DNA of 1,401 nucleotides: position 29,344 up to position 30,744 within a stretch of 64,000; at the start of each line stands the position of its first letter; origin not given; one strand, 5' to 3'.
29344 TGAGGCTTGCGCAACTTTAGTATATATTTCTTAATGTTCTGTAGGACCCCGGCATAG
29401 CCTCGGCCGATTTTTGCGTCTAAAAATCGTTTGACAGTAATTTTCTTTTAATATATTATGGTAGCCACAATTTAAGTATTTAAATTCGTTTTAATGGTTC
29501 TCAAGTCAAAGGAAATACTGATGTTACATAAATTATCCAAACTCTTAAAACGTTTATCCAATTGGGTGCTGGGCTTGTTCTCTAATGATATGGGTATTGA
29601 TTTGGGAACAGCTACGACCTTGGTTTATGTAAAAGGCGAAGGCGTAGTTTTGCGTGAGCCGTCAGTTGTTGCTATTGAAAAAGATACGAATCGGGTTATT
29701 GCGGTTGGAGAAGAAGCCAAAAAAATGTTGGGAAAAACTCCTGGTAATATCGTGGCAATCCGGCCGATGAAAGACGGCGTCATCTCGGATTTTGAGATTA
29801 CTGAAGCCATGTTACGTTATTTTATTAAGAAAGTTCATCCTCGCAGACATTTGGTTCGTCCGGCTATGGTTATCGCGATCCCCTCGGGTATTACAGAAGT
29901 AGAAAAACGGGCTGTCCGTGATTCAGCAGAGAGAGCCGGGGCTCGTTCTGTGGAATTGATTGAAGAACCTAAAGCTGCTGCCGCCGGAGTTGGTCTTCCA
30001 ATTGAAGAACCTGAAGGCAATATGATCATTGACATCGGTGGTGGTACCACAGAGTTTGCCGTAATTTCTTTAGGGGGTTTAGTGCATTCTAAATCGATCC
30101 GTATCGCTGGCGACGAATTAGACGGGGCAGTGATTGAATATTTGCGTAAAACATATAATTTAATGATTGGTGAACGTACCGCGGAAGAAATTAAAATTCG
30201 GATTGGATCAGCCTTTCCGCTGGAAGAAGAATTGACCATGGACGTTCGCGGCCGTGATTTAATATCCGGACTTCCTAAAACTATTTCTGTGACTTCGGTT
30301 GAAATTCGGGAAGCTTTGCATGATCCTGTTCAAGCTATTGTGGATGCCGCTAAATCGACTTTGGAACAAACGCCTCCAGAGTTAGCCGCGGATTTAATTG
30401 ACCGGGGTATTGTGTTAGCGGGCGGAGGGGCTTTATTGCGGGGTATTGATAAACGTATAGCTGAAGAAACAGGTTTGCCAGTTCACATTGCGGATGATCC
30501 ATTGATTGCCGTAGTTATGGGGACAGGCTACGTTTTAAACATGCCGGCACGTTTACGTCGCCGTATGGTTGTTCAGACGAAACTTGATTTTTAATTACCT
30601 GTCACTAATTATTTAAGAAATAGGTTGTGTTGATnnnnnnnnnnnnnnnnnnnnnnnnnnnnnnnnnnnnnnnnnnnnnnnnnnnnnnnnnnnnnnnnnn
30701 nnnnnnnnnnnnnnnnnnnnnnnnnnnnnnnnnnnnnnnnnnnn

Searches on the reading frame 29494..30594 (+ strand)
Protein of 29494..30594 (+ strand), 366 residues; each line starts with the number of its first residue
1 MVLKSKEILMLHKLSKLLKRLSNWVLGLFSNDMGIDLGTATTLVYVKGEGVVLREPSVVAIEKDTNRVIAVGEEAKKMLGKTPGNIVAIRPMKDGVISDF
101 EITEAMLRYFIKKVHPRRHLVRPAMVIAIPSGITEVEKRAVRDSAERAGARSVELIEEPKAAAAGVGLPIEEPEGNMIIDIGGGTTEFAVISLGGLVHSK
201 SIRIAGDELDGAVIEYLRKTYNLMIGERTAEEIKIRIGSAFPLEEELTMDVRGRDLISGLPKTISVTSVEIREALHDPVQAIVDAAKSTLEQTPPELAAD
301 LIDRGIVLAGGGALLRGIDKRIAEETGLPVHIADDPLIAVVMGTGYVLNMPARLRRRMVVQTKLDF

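Call 7: search_protein_families(library=pfam, proteins=[window:29494-30594:+], max_evalue=0.001)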
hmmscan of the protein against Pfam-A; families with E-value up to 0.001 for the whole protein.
window:29494-30594:+ (366 aa): 5 families
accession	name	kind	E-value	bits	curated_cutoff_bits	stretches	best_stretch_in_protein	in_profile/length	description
PF06723.19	MreB_Mbl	-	3.7e-150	499.7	27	1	30-353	1-324/327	MreB/Mbl protein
PF14450.12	FtsA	-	2.2e-13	51.1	31.8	1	178-339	2-123/127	Cell division protein FtsA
PF00012.26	HSP70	-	7.6e-11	41.4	20.6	1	125-222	136-239/599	Hsp70 protein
PF00022.25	Actin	-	2.6e-10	39.9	27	1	45-220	20-190/410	Actin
PF11104.14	PilM_2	-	4.1e-05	23.1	27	0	306-334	278-306/340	Type IV pilus assembly protein PilM;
